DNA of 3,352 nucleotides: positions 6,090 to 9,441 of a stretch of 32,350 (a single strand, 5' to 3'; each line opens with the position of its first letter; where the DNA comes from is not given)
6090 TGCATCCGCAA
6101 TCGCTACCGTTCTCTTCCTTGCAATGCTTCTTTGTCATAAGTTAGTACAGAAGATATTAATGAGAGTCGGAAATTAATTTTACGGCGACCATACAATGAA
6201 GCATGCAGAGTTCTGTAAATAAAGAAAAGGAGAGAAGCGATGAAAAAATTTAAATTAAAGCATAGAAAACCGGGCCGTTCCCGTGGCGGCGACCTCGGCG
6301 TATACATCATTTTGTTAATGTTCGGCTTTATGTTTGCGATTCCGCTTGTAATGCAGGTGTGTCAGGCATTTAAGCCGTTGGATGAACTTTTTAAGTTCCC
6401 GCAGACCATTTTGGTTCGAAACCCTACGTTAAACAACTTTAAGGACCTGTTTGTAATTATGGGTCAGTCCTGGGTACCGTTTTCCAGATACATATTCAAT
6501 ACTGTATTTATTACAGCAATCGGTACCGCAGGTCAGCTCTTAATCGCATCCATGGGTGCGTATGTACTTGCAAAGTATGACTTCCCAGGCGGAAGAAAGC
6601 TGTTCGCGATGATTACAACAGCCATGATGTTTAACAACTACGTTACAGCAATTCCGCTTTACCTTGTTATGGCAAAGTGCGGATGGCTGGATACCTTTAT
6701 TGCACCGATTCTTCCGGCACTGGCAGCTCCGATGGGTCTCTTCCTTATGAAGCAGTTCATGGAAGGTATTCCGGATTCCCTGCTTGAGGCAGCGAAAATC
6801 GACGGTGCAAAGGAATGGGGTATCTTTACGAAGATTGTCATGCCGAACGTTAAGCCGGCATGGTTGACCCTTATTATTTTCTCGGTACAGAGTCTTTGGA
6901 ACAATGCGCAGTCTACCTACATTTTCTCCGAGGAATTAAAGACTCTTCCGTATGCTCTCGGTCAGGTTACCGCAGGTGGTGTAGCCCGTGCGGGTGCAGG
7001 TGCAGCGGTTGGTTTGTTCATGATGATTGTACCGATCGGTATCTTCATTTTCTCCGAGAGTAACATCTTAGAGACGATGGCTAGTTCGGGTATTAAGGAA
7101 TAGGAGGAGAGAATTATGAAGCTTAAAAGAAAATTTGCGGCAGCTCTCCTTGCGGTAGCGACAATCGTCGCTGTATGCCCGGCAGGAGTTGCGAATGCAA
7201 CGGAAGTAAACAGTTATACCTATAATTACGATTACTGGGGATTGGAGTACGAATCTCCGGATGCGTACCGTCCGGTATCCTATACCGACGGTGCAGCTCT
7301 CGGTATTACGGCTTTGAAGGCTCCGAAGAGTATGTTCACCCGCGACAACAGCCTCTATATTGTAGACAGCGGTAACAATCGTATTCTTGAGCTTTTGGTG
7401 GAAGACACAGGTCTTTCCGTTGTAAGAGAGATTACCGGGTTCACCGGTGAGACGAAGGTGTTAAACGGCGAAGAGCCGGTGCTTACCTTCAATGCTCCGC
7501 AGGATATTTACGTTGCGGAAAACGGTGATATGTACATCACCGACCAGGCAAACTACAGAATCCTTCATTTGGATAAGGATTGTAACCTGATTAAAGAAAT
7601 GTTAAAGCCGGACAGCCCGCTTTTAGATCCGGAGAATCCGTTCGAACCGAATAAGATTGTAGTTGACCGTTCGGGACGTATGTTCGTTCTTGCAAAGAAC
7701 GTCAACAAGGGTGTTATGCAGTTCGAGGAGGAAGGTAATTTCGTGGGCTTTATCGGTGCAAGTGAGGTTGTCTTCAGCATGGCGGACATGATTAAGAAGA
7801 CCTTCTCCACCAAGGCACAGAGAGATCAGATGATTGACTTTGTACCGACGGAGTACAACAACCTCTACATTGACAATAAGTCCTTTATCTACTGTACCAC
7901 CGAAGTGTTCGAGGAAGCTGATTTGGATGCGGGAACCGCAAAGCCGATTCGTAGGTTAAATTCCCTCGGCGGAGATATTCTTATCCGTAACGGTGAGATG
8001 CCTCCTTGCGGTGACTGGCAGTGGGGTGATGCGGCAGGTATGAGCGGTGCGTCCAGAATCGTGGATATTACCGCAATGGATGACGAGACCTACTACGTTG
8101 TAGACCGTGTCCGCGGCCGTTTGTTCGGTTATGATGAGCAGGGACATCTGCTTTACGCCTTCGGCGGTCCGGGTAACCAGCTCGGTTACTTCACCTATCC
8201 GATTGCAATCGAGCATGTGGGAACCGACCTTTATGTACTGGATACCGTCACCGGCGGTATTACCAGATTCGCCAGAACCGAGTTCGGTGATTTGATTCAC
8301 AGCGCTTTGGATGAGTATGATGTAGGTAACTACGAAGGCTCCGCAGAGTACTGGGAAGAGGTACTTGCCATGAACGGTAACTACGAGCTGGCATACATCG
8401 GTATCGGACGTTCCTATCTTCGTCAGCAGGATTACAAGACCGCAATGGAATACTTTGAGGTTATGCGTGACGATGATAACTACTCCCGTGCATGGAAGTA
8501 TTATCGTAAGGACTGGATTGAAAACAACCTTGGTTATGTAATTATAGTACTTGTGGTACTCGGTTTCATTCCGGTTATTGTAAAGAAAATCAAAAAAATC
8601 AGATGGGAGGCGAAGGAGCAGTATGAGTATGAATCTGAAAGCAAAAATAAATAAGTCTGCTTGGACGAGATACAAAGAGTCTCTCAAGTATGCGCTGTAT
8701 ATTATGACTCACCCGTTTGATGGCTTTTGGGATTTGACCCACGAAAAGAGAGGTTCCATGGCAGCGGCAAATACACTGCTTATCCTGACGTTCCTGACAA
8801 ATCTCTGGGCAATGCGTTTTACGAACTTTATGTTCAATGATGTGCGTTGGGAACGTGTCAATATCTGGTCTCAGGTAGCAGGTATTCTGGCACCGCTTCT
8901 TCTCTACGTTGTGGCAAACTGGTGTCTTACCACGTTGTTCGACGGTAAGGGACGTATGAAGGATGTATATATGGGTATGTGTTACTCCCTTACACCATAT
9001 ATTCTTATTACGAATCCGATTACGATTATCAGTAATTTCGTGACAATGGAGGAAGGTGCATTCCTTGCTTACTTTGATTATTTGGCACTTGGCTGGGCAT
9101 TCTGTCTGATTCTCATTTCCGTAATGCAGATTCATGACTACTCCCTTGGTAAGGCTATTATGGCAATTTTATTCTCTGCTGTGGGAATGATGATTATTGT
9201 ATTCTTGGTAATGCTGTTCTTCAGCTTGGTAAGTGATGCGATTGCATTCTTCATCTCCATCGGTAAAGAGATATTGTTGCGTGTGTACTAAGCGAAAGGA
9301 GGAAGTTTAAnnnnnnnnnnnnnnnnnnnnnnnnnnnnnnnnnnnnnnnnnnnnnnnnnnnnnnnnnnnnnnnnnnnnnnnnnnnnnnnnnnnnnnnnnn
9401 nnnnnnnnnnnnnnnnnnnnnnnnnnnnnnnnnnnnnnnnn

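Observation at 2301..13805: One operon joins two ABC permease pairs around an unexplained NHL-propeller / Yip1 / 855-aa lipoprotein module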

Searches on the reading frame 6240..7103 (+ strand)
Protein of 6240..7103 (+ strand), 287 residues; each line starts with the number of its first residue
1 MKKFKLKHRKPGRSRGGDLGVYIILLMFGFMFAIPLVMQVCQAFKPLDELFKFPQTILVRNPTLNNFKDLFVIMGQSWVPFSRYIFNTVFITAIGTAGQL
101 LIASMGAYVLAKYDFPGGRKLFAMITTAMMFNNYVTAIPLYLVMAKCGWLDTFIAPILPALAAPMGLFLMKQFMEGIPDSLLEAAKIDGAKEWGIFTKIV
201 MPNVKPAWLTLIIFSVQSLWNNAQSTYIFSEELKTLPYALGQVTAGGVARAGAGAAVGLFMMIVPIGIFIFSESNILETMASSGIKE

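Call 3: search_protein_families(library=pfam, proteins=[window:6240-7103:+], max_evalue=0.01)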
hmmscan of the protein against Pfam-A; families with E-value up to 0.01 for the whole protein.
window:6240-7103:+ (287 aa): 1 family
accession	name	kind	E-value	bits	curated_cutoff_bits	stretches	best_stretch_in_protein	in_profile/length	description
PF00528.27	BPD_transp_1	-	8.4e-16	58.7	26.4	1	109-270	7-171/184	Binding-protein-dependent transport system inner membrane component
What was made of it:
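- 6240..7103 (+): ABC importer permease P1b (MalG/UgpE-like). BPD_transp_1 E=8.4e-16 (call 3).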

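Call 4: search_protein_families(library=ncbifam, proteins=[window:6240-7103:+], max_evalue=0.01)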
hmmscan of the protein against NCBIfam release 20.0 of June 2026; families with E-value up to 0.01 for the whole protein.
window:6240-7103:+ (287 aa): 17 families
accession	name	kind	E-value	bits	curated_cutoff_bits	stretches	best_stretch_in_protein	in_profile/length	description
NF040932.1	ABC_arch_GlcU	equivalog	1.3e-25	90.6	340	1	22-273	6-257/272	glucose ABC transporter permease GlcU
NF008210.0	PRK10973.1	equivalog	8.8e-21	74.8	297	1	20-223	11-215/281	sn-glycerol-3-phosphate ABC transporter permease UgpE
NF007047.0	PRK09500.1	equivalog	2.5e-10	40.4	326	1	86-266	61-242/257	spermidine/putrescine ABC transporter permease PotC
NF008231.0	PRK10998.1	equivalog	6.6e-10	39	261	1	75-286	75-295/296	maltose ABC transporter permease MalG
TIGR02139.1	permease_CysT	equivalog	5.4e-09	36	246.1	1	52-212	21-193/265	sulfate ABC transporter permease subunit CysT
NF011624.0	PRK15050.1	equivalog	8.6e-09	34.9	247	2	33-166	29-156/297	2-aminoethylphosphonate ABC transporter permease subunit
NF008208.0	PRK10971.1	equivalog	2.1e-07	30.7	415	1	103-216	78-205/277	sulfate/thiosulfate ABC transporter permease CysT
TIGR00969.1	3a0106s02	subfamily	3.8e-06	26.6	240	1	87-216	65-208/272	sulfate ABC transporter permease subunit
NF040931.1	ABC_arch_GlcT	equivalog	3.5e-05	23.6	360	1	167-210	160-202/278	glucose ABC transporter permease GlcT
TIGR01581.1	Mo_ABC_porter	hypoth_equivalog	5.1e-05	22.9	210.3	1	93-213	31-165/225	ABC transporter permease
NF008232.0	PRK10999.1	equivalog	0.0001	21.2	392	1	164-222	388-446/520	maltose ABC transporter permease MalF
NF006939.0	PRK09421.1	equivalog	0.00012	21.6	262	1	92-240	19-186/230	molybdate ABC transporter permease subunit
TIGR02140.1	permease_CysW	equivalog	0.00012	21.6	329.1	0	88-216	52-194/261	sulfate ABC transporter permease subunit CysW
TIGR03226.1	PhnU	equivalog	0.0003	20.3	283.45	0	176-268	204-296/311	2-aminoethylphosphonate ABC transporter permease subunit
NF007852.0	PRK10561.1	equivalog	0.00093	19.1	335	1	173-215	180-222/295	sn-glycerol-3-phosphate ABC transporter permease UgpA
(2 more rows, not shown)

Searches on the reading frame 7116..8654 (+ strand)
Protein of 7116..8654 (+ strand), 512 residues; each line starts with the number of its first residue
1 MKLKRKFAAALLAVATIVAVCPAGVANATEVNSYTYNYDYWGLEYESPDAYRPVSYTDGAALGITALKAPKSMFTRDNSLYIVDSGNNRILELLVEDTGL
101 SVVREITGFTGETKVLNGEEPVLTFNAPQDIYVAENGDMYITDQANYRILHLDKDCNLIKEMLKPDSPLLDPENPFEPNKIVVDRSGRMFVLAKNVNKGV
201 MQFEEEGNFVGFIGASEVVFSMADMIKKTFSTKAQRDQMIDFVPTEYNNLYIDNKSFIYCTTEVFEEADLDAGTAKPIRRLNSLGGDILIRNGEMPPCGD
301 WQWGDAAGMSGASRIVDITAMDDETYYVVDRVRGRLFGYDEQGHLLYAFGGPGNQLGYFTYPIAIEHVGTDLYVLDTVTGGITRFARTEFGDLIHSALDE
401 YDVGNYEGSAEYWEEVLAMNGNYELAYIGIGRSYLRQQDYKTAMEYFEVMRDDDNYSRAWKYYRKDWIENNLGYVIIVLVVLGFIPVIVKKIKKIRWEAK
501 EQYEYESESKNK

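Call 3: search_protein_families(library=pfam, proteins=[window:7116-8654:+], max_evalue=0.01)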
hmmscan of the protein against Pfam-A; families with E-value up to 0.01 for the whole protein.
window:7116-8654:+ (512 aa): 5 families
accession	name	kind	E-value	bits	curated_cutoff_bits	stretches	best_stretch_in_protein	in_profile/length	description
PF01436.27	NHL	-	4.7e-07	30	20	0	125-150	1-26/28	NHL repeat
PF13432.12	TPR_16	-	2.6e-06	28.2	32.7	1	397-454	4-61/65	Tetratricopeptide repeat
PF07719.23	TPR_2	-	1.6e-05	25.1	27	0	426-448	3-25/34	Tetratricopeptide repeat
PF00515.34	TPR_1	-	0.00074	19.7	27.8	0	426-448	3-25/34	Tetratricopeptide repeat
PF13374.12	TPR_10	-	0.0054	17.2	27.5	0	399-419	11-31/42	Tetratricopeptide repeat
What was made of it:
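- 7116..8654 (+): Secreted six-bladed NHL beta-propeller, TPR helices and a C-terminal transmembrane helix. Pfam NHL and TPR (call 3).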

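Call 4: search_protein_families(library=ncbifam, proteins=[window:7116-8654:+], max_evalue=0.01)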
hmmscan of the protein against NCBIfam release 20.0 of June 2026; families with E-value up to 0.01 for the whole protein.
window:7116-8654:+ (512 aa): 3 families
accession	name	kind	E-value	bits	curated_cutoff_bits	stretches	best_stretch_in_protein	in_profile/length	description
NF035926.1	scyF_NHL_VPEP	equivalog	9.6e-13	48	350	2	74-247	159-316/376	scytonemin biosynthesis PEP-CTERM protein ScyF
NF047780.1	LIC12708_fam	subfamily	0.00073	18.5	150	0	68-215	57-173/391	LIC_12708 family protein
NF033206.1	ScyE_fam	subfamily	0.0017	18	80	0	70-106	142-177/333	ScyD/ScyE family protein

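Call 43: find_homologous_proteins(query=window:7116-8654:+, max_evalue=0.00001)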
Query window:7116-8654:+ (512 aa): 2637 proteins with E <= 0.00001 among 8000 candidates; the best 120 are listed.
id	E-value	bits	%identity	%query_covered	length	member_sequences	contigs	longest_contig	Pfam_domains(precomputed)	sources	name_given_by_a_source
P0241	0.0e+0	1157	98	100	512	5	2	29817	PF13432.13,PF01436.28,PF07719.24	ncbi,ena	-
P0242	0.0e+0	1085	91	100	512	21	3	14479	PF13432.13,PF01436.28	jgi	-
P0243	7.8e-296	1000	92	77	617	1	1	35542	PF13432.13,PF01436.28,PF07719.24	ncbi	-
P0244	4.4e-289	977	84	100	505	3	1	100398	PF13432.13,PF01436.28,PF07719.24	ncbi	-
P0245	7.6e-286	967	83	100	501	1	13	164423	PF01436.28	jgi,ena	-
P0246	1.1e-284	963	82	100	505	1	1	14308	PF00515.35,PF13432.13,PF01436.28,PF07719.24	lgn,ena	-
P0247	1.1e-281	953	81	100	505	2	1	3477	PF13432.13,PF01436.28,PF07719.24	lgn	-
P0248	2.4e-279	945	79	100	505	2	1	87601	PF13432.13,PF01436.28,PF07719.24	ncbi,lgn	-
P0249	4.1e-275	931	79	100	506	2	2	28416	PF00515.35,PF13432.13,PF01436.28,PF07719.24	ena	-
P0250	3.6e-272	922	78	100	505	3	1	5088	PF13432.13,PF01436.28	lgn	-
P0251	3.1e-270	915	78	100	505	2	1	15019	PF13432.13,PF01436.28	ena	-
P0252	5.1e-270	914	77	100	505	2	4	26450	PF01436.28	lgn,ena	-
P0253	7.5e-269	911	77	100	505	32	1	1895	PF00515.35,PF13432.13,PF01436.28,PF07719.24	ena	-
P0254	1.1e-267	907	77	100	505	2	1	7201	PF13432.13,PF01436.28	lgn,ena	-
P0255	2.1e-264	896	76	100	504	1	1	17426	PF13432.13,PF01436.28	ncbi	-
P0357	3.2e-156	539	51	98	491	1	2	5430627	PF13432.13,PF01436.28,PF07719.24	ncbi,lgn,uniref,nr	ncbi:hypothetical protein acsn021_15880 [Anaerocolumna cellulosilytica]|uniref:Uncharacterized prote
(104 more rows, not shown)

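Call 46: find_encoding_contigs(protein=P0357, flank=10000, max_places=1)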
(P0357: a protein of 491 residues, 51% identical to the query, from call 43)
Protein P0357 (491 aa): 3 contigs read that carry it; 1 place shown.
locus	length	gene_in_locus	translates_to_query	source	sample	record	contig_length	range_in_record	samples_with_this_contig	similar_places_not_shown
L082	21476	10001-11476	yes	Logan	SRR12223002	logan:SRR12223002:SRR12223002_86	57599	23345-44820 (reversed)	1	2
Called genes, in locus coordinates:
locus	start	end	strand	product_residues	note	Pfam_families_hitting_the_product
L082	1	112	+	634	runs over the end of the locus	PF04205:FMN_bind, PF01946:Thi4 (weak), PF13738:Pyr_redox_3 (faint), PF00890:FAD_binding_2, PF01266:DAO (weak), PF03486:HI0933_like, PF07992:Pyr_redox_2, PF12831:FAD_oxidored, +1 more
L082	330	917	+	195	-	PF00440:TetR_N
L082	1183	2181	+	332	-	PF02558:ApbA, PF08546:ApbA_C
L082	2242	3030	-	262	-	PF12833:HTH_18, PF00165:HTH_AraC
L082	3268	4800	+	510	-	PF04616:Glyco_hydro_43, PF17851:GH43_C2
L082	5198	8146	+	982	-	PF01547:SBP_bac_1, PF13416:SBP_bac_8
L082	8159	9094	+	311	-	PF00528:BPD_transp_1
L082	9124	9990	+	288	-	PF00528:BPD_transp_1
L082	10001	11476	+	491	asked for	PF01436:NHL (faint), PF07719:TPR_2 (faint), PF13432:TPR_16 (weak)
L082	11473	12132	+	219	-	PF04893:Yip1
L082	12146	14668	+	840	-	PF18952:DUF5696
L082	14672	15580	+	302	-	PF00528:BPD_transp_1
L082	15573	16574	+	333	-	PF00528:BPD_transp_1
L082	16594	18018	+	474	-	PF01547:SBP_bac_1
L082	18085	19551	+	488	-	PF04616:Glyco_hydro_43, PF03422:CBM_6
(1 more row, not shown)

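Call 59: predict_structure(alignment_id=A3)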
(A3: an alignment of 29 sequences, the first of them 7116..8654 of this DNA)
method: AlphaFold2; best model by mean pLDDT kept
length: 512 residues; sequences in the alignment: 29
mean_pLDDT: 77.5   pTM: 0.74
mean pLDDT of the five models: 77.5, 76.6, 76.2, 74.9, 71.6
residues with pLDDT >= 90: 169; 70-90: 195; 50-70: 99; < 50: 49
segments of 3 or more residues with pLDDT < 50: 1-3, 18-46, 217-220, 240-244, 298-302
pLDDT, mean of each block of 10 residues (from residue 1): 56 56 31 27 54 92 94 95 97 93 95 69 91 95 95 95 85 88 89 81 88 60 64 57 64 84 71 72 67 49 54 82 87 83 78 84 94 94 93 92 91 89 80 89 86 81 80 71 71 70 60 51
secondary structure, 60 per line:
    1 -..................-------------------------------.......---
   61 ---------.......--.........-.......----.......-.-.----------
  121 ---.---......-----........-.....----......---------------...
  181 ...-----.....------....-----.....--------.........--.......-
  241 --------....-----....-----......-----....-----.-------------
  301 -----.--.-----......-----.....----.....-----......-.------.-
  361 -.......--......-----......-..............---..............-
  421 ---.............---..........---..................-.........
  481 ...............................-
elements in order: H2-19 E51-57 E70-76 E79-84 E89-95 E100-106 E128-133 E139-143 E148-152 E157-162 E178-183 E189-193 E200-203 E209-213 H222-230 H233-239 E249-252 E258-261 H267-272 E278-281 E315-320 E326-330 E335-339 E345-350 E362-368 E371-376 E382-387 H389-402 H406-419 H424-436 H440-449 H453-470 H472-511
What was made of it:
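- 7116..8654 (+): AlphaFold2 model, pLDDT 77.5 (call 59).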

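Call 62: fold_search(model_id=the predicted structure, library=pdb)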
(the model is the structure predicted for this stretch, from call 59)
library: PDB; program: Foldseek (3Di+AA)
matches with E <= 10: 1611; with E <= 0.001: 472
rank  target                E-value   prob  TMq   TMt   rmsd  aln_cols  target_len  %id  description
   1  6xg7                  2.2e-16  1.00  0.45  0.77   4.8       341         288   17  1.3 A Resolution Structure of the of the NHL Repeat Region of D. melanogaster Thin (released 2020-12-16)
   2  8j72_B                8.9e-16  1.00  0.43  0.76   5.1       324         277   15  Crystal structure of mammalian Trim71 in complex with lncRNA Trincr1 (released 2024-03-06)
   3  6d69                  1.5e-15  1.00  0.46  0.77   4.4       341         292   17  Crystal Structure of the NHL Repeat Region of D. melanogaster Thin (released 2019-04-24)
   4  6fq3_A                2.3e-15  1.00  0.45  0.58   6.0       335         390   15  Crystal structure of Danio rerio Lin41 filamin-NHL domains in complex with lin-29A 5'UTR 13mer RNA (released 2018-05-09)
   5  8j72_A                6.6e-15  1.00  0.42  0.75   6.2       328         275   15  Crystal structure of mammalian Trim71 in complex with lncRNA Trincr1 (released 2024-03-06)
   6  7qrx_A                1.8e-14  1.00  0.43  0.75   5.9       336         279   14  Crystal structure of NHL domain of TRIM71 (released 2022-05-04)
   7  9jur                  3.1e-14  1.00  0.43  0.75   6.0       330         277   15  Crystal Structure of NHL domain of human E3 ubiquitin-protein ligase TRIM71 (released 2025-04-30)
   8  6fpt_B                5.7e-14  1.00  0.41  0.53   7.4       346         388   16  Crystal structure of Danio rerio Lin41 filamin-NHL domains (released 2018-05-09)
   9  7zcj                  8.5e-14  1.00  0.40  0.76   5.1       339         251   15  Crystal structure of Pizza6-TNH-TSH with Silicotungstic Acid (STA) polyoxometalate (released 2023-04-19)
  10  6fpt_A                1.5e-13  1.00  0.41  0.53   7.4       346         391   16  Crystal structure of Danio rerio Lin41 filamin-NHL domains (released 2018-05-09)
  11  6rek                  1.8e-13  1.00  0.39  0.74   5.7       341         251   16  Crystal structure of Pizza6-SH with Cu2+ (released 2019-07-31)
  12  6qsd                  2.1e-13  1.00  0.40  0.77   5.0       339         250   15  Crystal structure of Pizza6S (released 2020-03-18)
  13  7qrv_A                4.0e-13  1.00  0.41  0.72   4.9       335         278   15  Crystal structure of NHL domain of TRIM2 (full C-terminal) (released 2022-05-04)
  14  6f0t_A                5.3e-13  1.00  0.40  0.77   4.7       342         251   16  Crystal structure of Pizza6-SFW (released 2018-03-21)
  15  6rej                  7.0e-13  1.00  0.38  0.73   5.4       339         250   16  Crystal structure of Pizza6-SH with Zn2+ (released 2019-07-31)
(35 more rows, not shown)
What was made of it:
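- On NHL-repeat beta-propeller: The model matches NHL domains at target-normalised TM-score 0.72-0.77 (calls 59, 62).
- TPR and propeller domains are typical protein-interaction modules (calls 59, 62).
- Tried and rejected: Generic NHL domains outrank every enzyme match in the list (call 62).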

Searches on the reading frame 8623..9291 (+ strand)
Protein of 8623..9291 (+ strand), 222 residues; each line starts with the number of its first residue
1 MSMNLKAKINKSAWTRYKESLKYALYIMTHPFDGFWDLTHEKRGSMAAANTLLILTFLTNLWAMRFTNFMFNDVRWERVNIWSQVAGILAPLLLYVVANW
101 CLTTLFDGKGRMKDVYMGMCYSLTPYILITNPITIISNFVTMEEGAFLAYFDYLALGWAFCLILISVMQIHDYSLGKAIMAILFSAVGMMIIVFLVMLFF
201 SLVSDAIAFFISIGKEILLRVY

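Call 3: search_protein_families(library=pfam, proteins=[window:8623-9291:+], max_evalue=0.01)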
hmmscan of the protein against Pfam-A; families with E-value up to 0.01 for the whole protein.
window:8623-9291:+ (222 aa): 1 family
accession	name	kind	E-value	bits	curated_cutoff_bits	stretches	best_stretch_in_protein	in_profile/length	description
PF04893.22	Yip1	-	7.5e-11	42.6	28.6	1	26-194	2-172/173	Yip1 domain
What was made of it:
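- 8623..9291 (+): Yip1-family polytopic membrane protein; overlaps the NHL gene by up to 32 nt. Pfam Yip1 E=7.5e-11 (call 3).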

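Call 4: search_protein_families(library=ncbifam, proteins=[window:8623-9291:+], max_evalue=0.01)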
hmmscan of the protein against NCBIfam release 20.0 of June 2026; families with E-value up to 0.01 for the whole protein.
window:8623-9291:+ (222 aa): 0 families
